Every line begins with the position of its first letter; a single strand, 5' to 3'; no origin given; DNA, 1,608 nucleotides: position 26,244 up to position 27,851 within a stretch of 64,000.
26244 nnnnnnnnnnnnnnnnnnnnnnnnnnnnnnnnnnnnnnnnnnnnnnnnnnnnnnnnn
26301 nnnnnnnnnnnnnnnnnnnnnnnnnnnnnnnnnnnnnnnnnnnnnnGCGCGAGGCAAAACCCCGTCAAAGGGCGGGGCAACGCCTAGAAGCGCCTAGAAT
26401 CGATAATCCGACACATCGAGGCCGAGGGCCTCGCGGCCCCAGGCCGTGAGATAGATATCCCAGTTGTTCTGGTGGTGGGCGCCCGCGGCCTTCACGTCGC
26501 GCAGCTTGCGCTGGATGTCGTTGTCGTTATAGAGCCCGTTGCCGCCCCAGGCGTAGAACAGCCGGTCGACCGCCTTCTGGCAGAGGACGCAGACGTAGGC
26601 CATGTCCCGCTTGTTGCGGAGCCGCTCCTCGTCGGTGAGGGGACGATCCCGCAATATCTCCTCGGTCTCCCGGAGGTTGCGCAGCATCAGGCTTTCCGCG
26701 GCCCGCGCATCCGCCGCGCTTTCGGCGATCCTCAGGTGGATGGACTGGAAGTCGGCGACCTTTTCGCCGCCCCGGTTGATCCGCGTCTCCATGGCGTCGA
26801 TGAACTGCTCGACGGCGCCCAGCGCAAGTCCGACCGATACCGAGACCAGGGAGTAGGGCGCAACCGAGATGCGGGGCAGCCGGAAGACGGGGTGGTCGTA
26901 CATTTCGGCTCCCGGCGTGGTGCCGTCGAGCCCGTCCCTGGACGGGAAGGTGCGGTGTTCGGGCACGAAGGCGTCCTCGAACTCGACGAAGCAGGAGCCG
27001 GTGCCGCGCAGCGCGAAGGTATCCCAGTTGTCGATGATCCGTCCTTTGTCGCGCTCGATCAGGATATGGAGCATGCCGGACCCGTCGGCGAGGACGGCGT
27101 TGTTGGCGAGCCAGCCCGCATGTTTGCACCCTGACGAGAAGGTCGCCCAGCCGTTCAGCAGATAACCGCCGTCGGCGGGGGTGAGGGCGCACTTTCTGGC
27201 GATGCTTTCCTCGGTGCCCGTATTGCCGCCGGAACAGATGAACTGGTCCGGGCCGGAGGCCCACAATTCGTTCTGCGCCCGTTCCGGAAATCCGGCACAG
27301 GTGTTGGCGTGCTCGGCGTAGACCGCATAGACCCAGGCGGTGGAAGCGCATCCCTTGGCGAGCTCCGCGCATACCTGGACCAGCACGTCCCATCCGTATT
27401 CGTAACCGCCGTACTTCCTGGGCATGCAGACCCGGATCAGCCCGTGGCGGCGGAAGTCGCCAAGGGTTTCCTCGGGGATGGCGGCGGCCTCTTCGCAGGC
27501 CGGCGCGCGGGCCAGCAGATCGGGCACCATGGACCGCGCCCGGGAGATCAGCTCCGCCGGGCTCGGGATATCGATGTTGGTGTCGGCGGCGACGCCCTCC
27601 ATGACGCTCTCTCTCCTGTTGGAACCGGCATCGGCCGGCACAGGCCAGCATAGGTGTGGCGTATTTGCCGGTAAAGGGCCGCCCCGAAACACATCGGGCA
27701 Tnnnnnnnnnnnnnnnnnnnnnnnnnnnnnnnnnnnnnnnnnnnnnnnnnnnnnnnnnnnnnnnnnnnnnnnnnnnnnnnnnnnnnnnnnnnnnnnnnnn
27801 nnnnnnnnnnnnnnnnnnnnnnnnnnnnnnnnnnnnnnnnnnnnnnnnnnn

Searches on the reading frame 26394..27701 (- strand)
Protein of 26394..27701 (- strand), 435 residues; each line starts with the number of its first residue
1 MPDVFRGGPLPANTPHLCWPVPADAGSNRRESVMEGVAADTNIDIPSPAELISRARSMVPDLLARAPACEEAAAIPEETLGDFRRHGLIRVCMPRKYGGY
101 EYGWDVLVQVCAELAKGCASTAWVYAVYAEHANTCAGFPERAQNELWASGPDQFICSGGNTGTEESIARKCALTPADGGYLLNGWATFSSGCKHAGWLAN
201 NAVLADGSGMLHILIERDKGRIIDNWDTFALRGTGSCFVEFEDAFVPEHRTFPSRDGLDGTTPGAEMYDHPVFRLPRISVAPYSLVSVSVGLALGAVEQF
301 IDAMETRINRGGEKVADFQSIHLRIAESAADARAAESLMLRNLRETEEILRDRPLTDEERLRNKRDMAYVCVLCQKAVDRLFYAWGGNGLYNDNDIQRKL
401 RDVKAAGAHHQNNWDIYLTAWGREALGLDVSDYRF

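Call 5: search_protein_families(library=pfam, max_evalue=0.1, proteins=[window:26394-27701:-])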
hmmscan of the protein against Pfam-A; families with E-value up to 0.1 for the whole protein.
window:26394-27701:- (435 aa): 5 families
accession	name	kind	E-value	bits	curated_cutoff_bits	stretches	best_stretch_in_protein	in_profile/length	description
PF08028.16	Acyl-CoA_dh_2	-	6.8e-28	98.1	22.7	1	285-413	3-133/134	Acyl-CoA dehydrogenase, C-terminal domain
PF00441.29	Acyl-CoA_dh_1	-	2.4e-09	37.9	22.4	1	285-405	18-130/150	Acyl-CoA dehydrogenase, C-terminal domain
PF02771.21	Acyl-CoA_dh_N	-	7.8e-08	33.1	22.9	1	54-130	10-87/113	Acyl-CoA dehydrogenase, N-terminal domain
PF02770.24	Acyl-CoA_dh_M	-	0.078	13.6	33.3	0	171-243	19-96/97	Acyl-CoA dehydrogenase, middle domain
PF21343.2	ACAD9-ACADV_C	-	0.096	13.4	27.8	0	295-344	12-61/120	ACAD9/ACADV, C-terminal domain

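Call 6: search_protein_families(library=ncbifam, max_evalue=0.1, proteins=[window:26394-27701:-])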
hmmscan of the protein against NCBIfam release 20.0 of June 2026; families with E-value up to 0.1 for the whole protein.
window:26394-27701:- (435 aa): 12 families
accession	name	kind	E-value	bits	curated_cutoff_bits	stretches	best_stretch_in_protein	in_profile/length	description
NF045629.1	monooxsub_HsaA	equivalog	7.1e-75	252.1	450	1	54-432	3-380/383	3-hydroxy-9,10-secoandrosta-1,3,5(10)-triene-9,17-dione monooxygenase oxygenase subunit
NF045920.1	HphnlacHdxOX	equivalog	3e-61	207.5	650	1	52-429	2-378/384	p-hydroxyphenylacetate 3-hydroxylase oxygenase component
TIGR04022.1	sulfur_SfnB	equivalog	1.3e-19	70.3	430.9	1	45-416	4-372/391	SfnB family sulfur acquisition oxidoreductase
NF042972.1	AcrlCoAredClosAcrC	equivalog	2.1e-14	53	640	1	65-404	27-356/378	acryloyl-CoA reductase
NF043015.1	DibenthMonoxDszC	equivalog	1.2e-12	47.4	850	1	80-250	47-227/415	dibenzothiophene monooxygenase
NF049984.1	Rv1679_FadE16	equivalog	5.8e-12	45.5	600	1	66-405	16-346/371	Rv1679 family acyl-CoA dehydrogenase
NF042439.1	SulpropCoADesulf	equivalog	3.5e-11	42.5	600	1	54-404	3-350/379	3-sulfinopropanoyl-CoA desulfinase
NF043006.1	CyhCrbnylCoADH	equivalog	8.6e-10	38.1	650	1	74-406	35-357/380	cyclohexane-1-carbonyl-CoA dehydrogenase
NF002885.1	PRK03354.1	equivalog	5.1e-06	25.8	540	1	69-405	32-354/378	crotonobetainyl-CoA dehydrogenase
NF045652.1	ProlPCPDhRedW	equivalog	4.9e-05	22.3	650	1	85-342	42-299/376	L-prolyl-[peptidyl-carrier protein] dehydrogenase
NF008997.0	PRK12341.1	equivalog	0.00058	19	537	1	68-405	31-357/382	acyl-CoA dehydrogenase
NF045552.1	GlutCoADH_Des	equivalog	0.064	12.4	470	0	82-121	45-84/387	glutaryl-CoA dehydrogenase Acd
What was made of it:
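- Checked: No integrase-like product appeared among the eight ORFs scanned between 26394 and 32756 (calls 5, 6).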
